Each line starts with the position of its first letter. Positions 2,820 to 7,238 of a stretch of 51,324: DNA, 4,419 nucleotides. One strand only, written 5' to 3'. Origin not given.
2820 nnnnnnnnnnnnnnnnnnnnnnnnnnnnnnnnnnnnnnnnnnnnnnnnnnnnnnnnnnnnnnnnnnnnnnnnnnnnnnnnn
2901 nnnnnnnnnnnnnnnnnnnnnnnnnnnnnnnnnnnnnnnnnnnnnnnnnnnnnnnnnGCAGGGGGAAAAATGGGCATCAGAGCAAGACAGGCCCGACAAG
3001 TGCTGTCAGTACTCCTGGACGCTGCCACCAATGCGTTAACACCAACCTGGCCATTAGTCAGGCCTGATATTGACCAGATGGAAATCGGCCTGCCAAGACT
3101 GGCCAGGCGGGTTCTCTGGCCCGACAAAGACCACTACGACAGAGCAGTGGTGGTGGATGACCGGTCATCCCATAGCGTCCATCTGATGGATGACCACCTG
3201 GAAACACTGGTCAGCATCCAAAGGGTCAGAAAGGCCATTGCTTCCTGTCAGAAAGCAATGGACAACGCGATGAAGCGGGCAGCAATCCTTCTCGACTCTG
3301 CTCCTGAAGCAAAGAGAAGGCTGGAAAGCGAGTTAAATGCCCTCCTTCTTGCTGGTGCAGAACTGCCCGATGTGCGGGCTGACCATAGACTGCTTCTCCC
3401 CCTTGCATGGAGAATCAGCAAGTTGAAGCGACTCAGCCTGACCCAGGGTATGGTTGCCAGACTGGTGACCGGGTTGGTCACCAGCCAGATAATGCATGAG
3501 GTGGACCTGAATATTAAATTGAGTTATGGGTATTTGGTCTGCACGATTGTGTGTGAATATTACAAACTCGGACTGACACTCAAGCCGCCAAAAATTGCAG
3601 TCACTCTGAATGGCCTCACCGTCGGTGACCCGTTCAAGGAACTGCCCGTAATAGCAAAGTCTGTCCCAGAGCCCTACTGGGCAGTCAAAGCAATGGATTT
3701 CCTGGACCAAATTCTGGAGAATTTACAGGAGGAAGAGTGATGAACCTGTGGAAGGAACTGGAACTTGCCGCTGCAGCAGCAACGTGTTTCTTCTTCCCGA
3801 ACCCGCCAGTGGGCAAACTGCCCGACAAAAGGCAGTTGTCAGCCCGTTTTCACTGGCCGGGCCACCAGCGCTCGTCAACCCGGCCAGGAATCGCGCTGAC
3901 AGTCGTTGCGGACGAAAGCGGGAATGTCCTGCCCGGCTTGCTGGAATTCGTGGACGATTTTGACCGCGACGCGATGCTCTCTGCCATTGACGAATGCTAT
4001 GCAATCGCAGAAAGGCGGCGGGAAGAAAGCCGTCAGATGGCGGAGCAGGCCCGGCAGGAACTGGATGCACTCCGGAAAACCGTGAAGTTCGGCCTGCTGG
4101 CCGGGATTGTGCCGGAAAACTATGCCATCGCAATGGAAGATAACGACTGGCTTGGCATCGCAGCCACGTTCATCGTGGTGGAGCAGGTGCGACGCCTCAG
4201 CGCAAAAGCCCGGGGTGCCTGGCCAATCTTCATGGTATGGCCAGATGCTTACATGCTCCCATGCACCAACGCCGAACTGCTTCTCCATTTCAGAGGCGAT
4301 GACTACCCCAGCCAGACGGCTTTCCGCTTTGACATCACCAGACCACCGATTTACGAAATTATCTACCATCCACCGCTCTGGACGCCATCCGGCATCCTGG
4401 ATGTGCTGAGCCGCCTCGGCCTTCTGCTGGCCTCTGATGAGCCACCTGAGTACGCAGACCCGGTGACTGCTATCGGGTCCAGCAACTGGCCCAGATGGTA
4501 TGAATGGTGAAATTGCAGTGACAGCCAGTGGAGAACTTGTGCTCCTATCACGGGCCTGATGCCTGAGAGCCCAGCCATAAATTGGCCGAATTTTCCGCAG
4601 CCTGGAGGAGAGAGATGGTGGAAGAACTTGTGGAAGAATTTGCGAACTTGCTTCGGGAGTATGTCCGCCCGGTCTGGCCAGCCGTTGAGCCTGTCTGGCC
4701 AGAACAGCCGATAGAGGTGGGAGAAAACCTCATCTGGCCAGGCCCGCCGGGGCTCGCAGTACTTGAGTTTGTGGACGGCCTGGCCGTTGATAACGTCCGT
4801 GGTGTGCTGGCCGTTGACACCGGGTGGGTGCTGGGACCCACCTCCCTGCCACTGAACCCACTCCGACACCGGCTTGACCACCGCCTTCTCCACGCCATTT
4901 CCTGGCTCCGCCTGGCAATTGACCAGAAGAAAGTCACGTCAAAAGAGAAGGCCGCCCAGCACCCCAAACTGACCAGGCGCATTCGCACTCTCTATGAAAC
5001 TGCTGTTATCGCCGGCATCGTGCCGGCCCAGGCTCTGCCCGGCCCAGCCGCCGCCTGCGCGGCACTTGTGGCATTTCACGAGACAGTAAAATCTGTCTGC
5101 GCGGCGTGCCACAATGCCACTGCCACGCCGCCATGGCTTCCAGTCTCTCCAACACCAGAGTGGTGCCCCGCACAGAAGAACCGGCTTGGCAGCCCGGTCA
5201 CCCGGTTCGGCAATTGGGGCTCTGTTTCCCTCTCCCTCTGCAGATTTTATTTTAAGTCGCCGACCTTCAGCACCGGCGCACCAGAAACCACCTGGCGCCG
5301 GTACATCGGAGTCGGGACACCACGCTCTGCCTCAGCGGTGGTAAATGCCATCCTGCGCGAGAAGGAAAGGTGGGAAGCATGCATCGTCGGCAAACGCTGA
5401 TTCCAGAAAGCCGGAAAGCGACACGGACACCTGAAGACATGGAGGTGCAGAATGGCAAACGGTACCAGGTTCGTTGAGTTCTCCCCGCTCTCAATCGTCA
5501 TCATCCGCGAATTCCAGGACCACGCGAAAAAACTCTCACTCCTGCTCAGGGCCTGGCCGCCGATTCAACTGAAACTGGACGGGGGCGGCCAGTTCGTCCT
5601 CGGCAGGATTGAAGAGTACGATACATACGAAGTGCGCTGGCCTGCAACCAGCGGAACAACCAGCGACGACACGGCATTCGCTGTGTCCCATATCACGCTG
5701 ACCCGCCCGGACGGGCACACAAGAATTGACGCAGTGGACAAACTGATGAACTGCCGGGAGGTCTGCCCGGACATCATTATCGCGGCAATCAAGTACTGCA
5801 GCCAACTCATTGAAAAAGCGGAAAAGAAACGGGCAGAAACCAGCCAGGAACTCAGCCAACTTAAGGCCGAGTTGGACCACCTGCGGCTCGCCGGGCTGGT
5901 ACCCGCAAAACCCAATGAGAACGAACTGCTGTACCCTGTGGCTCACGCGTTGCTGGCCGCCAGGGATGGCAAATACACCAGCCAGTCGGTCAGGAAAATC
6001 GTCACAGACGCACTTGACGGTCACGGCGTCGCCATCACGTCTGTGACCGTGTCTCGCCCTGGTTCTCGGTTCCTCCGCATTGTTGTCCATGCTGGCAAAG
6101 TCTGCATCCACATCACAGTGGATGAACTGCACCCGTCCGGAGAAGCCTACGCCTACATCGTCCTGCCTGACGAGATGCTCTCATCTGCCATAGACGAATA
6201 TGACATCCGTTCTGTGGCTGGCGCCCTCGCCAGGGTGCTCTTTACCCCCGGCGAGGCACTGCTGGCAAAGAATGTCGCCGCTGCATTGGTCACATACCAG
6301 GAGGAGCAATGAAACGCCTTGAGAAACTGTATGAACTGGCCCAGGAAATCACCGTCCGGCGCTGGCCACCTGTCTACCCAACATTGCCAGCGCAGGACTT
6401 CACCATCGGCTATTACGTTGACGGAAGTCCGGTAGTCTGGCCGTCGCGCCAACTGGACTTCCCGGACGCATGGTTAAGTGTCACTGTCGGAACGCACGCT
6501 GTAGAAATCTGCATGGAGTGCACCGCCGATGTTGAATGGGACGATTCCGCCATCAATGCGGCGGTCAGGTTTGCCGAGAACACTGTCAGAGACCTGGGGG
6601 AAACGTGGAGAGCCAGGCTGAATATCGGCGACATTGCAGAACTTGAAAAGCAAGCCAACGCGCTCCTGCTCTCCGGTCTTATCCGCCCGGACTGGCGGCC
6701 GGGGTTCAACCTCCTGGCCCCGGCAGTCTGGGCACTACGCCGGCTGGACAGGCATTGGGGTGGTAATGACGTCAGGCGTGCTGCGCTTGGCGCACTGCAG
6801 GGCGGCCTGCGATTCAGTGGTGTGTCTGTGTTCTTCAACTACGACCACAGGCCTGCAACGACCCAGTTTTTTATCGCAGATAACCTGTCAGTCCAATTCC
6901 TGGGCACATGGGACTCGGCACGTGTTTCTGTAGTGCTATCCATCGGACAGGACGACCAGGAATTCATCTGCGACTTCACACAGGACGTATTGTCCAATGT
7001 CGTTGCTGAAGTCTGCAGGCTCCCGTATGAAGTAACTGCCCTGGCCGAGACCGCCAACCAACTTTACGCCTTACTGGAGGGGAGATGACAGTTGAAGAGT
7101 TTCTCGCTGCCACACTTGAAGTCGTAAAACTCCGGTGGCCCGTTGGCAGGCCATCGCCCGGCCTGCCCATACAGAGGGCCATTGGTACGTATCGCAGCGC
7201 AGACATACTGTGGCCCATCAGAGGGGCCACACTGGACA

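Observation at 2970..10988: Ten consecutive, translationally coupled paralogues of an unrecognised ~260-aa 'WP-motif' family fill 8 kb (about 16% of the genome)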

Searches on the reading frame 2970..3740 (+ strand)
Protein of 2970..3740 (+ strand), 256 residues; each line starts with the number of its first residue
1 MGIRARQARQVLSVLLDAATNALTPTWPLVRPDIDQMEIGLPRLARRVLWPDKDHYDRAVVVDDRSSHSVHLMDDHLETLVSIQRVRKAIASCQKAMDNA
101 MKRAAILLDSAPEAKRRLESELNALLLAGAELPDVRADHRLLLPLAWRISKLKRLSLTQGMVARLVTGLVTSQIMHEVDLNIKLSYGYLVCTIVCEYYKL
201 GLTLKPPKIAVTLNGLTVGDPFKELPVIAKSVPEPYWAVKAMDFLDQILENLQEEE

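Call 4: search_protein_families(library=pfam, proteins=[window:2970-3740:+], max_evalue=1)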
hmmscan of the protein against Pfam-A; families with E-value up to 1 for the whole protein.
window:2970-3740:+ (256 aa): 0 families

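Call 5: search_protein_families(library=phrogs, proteins=[window:2970-3740:+], max_evalue=1)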
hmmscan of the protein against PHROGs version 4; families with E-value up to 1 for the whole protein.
window:2970-3740:+ (256 aa): 1 family
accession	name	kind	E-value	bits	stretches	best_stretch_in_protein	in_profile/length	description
phrog_5437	-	unknown function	0.13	13.5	1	55-125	38-106/115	-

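Call 11: find_homologous_proteins(query=A1, max_evalue=0.001)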
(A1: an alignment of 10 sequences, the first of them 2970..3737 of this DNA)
Query A1 (10 sequences) (256 aa, profile of the alignment): 11 proteins with E <= 0.001 among 8000 candidates.
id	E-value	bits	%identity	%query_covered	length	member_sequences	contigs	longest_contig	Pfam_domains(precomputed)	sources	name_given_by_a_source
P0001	2.3e-83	298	22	65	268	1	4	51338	-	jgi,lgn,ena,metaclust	metaclust:\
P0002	8.6e-68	247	23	61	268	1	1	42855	-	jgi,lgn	jgi:hypothetical protein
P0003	7.7e-66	240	21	68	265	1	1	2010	-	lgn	-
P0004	9.4e-64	234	21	68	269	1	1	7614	-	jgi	jgi:hypothetical protein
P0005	1.1e-47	181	100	86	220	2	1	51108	-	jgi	-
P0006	3.9e-47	179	85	100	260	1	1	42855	-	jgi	jgi:hypothetical protein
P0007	8.0e-42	162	82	100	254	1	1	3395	-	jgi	jgi:hypothetical protein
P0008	6.0e-27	113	47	100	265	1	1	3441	-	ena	-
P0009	2.6e-26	111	47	100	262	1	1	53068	-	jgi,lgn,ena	-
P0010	3.4e-26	110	47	100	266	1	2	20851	-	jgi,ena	-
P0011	2.8e-21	94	70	61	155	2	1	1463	-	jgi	jgi:hypothetical protein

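Call 14: find_encoding_contigs(protein=P0009, flank=10000, max_places=3)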
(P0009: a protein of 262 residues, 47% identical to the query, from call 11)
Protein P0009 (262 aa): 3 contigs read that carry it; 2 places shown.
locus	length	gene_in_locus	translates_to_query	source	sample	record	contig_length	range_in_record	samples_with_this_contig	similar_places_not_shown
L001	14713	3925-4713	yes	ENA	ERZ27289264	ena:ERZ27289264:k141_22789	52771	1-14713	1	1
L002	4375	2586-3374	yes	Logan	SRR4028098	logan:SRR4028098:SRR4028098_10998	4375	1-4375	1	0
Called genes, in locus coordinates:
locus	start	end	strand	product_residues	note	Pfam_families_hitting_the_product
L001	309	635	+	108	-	-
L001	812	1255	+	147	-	-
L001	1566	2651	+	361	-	PF00004:AAA (weak), PF07726:AAA_3 (weak), PF07728:AAA_5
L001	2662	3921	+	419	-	PF13203:DUF2201_N, PF09967:DUF2201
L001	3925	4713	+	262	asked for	-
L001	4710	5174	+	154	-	-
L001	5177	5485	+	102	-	-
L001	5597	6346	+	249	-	-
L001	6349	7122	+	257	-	-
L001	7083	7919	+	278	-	-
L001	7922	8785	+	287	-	-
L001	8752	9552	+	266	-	-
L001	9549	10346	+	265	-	-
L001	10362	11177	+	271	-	-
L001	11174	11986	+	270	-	-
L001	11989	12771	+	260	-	-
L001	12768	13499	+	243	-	-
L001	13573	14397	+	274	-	-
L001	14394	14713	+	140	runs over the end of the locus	-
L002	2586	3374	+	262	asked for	-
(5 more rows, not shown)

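Call 17: find_encoding_contigs(protein=P0002, flank=10000, max_places=3)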
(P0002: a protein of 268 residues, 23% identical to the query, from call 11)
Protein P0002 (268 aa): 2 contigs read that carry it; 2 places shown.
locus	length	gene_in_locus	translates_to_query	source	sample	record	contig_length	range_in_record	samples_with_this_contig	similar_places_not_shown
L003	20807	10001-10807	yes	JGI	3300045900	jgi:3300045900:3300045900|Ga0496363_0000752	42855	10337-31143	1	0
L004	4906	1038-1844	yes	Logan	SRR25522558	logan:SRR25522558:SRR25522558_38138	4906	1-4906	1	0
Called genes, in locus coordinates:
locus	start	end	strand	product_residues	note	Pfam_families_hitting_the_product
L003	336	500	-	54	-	-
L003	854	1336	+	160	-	-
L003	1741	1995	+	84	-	-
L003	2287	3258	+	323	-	-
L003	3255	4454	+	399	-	PF13203:DUF2201_N, PF09967:DUF2201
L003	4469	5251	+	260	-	-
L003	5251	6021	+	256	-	-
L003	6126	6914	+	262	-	-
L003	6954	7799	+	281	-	-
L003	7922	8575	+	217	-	-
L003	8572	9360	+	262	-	-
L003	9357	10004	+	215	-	-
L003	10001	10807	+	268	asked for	-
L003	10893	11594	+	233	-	-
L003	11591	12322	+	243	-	-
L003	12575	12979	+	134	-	-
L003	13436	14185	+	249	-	-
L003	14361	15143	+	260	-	-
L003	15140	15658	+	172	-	-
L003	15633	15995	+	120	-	PF05866:RusA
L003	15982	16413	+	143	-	-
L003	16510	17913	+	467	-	PF00270:DEAD (weak), PF04851:ResIII, PF13307:Helicase_C_2 (faint)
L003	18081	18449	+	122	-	-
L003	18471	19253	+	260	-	-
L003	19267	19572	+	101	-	-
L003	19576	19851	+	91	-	PF05225:HTH_psq (faint), PF18024:HTH_50 (faint), PF13542:HTH_Tnp_ISL3 (faint), PF13384:HTH_23 (weak)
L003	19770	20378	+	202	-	-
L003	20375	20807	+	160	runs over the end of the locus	-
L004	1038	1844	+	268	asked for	-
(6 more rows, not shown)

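Call 18: find_encoding_contigs(protein=P0010, flank=10000, max_places=3)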
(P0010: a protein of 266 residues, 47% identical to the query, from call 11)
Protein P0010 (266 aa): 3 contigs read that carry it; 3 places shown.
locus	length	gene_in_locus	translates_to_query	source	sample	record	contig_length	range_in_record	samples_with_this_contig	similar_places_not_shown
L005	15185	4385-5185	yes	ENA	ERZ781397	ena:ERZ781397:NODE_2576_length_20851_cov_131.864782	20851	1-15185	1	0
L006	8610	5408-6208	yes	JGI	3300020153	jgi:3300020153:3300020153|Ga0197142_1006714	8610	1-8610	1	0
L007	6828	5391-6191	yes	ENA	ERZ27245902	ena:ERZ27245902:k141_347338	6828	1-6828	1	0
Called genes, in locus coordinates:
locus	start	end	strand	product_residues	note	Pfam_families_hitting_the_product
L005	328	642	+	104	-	-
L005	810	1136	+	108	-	-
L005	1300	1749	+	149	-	-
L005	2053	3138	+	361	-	PF00004:AAA (weak), PF07726:AAA_3 (weak), PF07728:AAA_5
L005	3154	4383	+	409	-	PF13203:DUF2201_N, PF09967:DUF2201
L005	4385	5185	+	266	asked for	-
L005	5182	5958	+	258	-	-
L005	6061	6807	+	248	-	-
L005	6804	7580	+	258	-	-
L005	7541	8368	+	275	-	-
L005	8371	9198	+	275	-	-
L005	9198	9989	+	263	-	-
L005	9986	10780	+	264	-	-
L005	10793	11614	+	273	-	-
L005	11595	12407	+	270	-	-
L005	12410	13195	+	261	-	-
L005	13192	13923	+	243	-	-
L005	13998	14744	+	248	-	-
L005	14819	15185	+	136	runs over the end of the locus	-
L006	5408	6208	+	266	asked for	-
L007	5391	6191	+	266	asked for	-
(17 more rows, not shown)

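Call 19: search_protein_representatives(alignment_id=A1)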
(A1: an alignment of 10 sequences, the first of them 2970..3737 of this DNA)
Query: 10 sequences, 267 profile positions. Proteins with E-value up to 0.001 (for the whole library): 27; up to 1e-10: 20; up to 1e-30: 11. The best 27 are listed.
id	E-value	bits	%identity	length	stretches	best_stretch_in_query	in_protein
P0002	2.7e-68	246.8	-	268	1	8-266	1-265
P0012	4.3e-66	239.5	-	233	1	33-267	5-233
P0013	7.1e-64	232.3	-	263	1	8-267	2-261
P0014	2.5e-46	174.8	-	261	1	9-266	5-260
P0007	2.6e-42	161.6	-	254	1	3-266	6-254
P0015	4.5e-42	160.8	-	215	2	143-266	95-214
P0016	8.1e-41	156.7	-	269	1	6-265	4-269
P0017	1.2e-39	152.9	-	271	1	12-264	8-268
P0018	7.6e-36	140.4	-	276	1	5-265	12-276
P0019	1.2e-33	133.2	-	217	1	44-266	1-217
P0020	9.6e-32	126.9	-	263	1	7-265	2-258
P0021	7.8e-29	117.4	-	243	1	3-175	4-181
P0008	1.9e-27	112.8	-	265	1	3-266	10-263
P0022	6.7e-27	111.1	-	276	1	8-266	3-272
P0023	3.0e-26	108.9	-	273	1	9-266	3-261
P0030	4.0e-10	56.1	-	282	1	7-180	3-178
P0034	5.6e-05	39.2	-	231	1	16-135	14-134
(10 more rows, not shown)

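Call 23: search_protein_families(library=padloc, proteins=[window:2970-3740:+], max_evalue=1)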
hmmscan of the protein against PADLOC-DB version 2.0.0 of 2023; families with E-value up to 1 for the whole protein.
window:2970-3740:+ (256 aa): 0 families

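Call 48: find_encoding_contigs(protein=P0030, flank=10000, max_places=3)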
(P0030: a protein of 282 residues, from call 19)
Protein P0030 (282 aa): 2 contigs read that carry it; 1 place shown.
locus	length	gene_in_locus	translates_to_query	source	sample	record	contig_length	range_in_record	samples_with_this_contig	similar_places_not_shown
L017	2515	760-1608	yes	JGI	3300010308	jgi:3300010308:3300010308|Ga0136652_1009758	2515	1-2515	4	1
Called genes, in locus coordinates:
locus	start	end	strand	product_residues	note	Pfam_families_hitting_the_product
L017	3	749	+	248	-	?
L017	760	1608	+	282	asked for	-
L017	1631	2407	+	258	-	-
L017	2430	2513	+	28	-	?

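Call 49: find_encoding_contigs(protein=P0034, flank=10000, max_places=3)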
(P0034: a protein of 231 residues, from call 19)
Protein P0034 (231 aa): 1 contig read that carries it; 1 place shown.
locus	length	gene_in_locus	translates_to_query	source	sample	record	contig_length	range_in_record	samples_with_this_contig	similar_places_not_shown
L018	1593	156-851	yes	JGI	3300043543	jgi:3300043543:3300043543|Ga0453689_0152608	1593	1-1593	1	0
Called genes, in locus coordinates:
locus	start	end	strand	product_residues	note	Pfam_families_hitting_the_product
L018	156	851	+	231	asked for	-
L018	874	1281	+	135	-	-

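Call 99: find_encoding_contigs(protein=P0001, flank=10000, max_places=6)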
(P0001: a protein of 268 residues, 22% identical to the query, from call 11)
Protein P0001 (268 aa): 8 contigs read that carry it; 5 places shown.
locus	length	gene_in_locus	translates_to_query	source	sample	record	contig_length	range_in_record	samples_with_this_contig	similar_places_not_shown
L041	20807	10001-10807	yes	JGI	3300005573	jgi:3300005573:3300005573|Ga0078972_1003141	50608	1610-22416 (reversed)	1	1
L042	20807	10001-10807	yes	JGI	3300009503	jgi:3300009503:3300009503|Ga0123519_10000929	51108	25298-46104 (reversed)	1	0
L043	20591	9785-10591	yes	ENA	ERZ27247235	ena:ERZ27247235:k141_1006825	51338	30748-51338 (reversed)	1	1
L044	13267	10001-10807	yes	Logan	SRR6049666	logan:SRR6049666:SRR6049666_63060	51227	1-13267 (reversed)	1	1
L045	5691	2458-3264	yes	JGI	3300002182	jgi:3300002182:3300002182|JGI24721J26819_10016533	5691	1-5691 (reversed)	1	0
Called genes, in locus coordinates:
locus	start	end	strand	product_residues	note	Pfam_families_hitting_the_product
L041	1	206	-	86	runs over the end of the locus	-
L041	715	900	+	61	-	-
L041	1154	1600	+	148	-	-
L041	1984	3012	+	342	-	-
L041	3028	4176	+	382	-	PF13203:DUF2201_N, PF09967:DUF2201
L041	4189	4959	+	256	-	-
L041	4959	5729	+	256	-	-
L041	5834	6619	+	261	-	-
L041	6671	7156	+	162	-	-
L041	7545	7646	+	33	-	-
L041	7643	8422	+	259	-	-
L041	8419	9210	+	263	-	-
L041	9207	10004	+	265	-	-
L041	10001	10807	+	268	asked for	-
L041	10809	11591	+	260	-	-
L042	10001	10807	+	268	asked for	-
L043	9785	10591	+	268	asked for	-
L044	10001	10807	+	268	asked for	-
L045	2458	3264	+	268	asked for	-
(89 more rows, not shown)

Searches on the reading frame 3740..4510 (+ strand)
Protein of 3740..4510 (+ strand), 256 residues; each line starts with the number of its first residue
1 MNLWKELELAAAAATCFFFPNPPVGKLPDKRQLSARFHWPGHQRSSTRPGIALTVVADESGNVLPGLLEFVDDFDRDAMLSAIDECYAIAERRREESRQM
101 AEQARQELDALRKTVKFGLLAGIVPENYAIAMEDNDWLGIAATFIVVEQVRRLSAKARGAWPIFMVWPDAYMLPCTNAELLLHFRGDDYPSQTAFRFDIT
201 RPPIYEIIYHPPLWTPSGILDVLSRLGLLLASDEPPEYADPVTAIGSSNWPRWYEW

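Call 4: search_protein_families(library=pfam, proteins=[window:3740-4510:+], max_evalue=1)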
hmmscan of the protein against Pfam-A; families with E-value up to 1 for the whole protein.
window:3740-4510:+ (256 aa): 1 family
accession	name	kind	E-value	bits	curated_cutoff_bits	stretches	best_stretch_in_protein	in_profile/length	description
PF10768.14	FliX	-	0.11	13.4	25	1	90-130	59-98/135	Class II flagellar assembly regulator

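Call 5: search_protein_families(library=phrogs, proteins=[window:3740-4510:+], max_evalue=1)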
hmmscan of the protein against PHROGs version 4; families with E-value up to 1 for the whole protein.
window:3740-4510:+ (256 aa): 2 families
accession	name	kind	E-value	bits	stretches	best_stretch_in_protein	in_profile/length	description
phrog_35790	-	unknown function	0.051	14.6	1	76-111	3-38/46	-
phrog_26603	-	unknown function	0.11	13.8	1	94-147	21-75/80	-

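Call 23: search_protein_families(library=padloc, proteins=[window:3740-4510:+], max_evalue=1)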
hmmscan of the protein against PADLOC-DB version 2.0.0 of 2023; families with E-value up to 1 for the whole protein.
window:3740-4510:+ (256 aa): 0 families

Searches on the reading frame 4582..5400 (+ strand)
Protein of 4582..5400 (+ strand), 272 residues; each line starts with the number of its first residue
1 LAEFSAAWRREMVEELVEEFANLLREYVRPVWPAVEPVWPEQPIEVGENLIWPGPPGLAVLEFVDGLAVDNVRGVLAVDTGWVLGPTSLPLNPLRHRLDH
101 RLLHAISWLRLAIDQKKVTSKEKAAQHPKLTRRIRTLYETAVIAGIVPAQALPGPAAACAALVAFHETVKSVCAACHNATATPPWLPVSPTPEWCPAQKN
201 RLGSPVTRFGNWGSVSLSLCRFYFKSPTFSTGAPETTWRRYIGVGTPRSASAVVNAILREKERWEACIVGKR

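Call 4: search_protein_families(library=pfam, proteins=[window:4582-5400:+], max_evalue=1)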
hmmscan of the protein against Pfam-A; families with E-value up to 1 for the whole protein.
window:4582-5400:+ (272 aa): 1 family
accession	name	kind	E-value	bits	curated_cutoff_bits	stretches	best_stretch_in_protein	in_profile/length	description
PF19971.4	TCAD2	-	0.038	14.6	27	1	119-162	36-79/90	Ternary complex associated domain 2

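Call 5: search_protein_families(library=phrogs, proteins=[window:4582-5400:+], max_evalue=1)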
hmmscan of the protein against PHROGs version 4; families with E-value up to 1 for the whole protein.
window:4582-5400:+ (272 aa): 0 families

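Call 23: search_protein_families(library=padloc, proteins=[window:4582-5400:+], max_evalue=1)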
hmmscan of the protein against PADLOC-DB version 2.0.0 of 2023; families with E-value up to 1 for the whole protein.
window:4582-5400:+ (272 aa): 0 families

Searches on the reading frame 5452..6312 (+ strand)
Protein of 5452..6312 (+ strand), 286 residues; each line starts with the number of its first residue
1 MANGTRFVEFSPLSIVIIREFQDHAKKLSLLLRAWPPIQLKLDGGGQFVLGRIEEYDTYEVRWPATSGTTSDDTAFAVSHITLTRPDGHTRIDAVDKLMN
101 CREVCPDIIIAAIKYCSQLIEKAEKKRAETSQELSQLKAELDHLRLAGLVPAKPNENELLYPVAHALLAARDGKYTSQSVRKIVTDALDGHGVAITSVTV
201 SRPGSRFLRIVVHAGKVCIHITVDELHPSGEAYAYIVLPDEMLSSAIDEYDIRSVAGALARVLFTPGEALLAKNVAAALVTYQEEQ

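Call 4: search_protein_families(library=pfam, proteins=[window:5452-6312:+], max_evalue=1)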
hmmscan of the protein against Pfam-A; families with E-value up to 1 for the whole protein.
window:5452-6312:+ (286 aa): 0 families

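Call 5: search_protein_families(library=phrogs, proteins=[window:5452-6312:+], max_evalue=1)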
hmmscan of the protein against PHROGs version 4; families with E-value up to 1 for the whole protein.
window:5452-6312:+ (286 aa): 3 families
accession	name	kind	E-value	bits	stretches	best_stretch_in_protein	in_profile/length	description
phrog_3507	-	unknown function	0.0083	17.7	1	114-145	57-87/102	-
phrog_18616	-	unknown function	0.11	14.1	1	203-263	37-97/106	-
phrog_27321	-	unknown function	0.32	11.6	1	129-180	70-124/226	-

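Call 23: search_protein_families(library=padloc, proteins=[window:5452-6312:+], max_evalue=1)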
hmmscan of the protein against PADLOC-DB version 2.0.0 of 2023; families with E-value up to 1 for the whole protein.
window:5452-6312:+ (286 aa): 1 family
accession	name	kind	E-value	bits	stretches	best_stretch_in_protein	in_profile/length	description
PDLC00980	Cmr3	-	0.047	11.2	1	118-175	40-94/357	Cmr3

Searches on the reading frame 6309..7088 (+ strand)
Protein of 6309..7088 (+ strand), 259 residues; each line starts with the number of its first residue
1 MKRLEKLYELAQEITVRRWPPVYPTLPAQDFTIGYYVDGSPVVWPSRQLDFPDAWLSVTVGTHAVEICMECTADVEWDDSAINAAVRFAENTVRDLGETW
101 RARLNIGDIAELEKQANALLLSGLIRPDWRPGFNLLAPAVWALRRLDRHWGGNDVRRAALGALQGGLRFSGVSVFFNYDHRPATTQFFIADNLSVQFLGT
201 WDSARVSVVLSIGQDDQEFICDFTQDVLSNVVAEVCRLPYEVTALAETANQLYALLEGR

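Call 4: search_protein_families(library=pfam, proteins=[window:6309-7088:+], max_evalue=1)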
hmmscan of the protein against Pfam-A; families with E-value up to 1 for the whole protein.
window:6309-7088:+ (259 aa): 2 families
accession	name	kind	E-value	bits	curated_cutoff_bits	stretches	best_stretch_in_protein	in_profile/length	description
PF19873.4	DUF6346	-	0.093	12.8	25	1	69-116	65-112/145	Family of unknown function (DUF6346)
PF00339.34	Arrestin_N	-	0.21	12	24.9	0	207-250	86-129/148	Arrestin (or S-antigen), N-terminal domain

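Call 5: search_protein_families(library=phrogs, proteins=[window:6309-7088:+], max_evalue=1)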
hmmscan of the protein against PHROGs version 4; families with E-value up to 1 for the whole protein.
window:6309-7088:+ (259 aa): 0 families

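Call 23: search_protein_families(library=padloc, proteins=[window:6309-7088:+], max_evalue=1)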
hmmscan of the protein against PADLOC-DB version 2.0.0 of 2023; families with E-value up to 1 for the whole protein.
window:6309-7088:+ (259 aa): 0 families
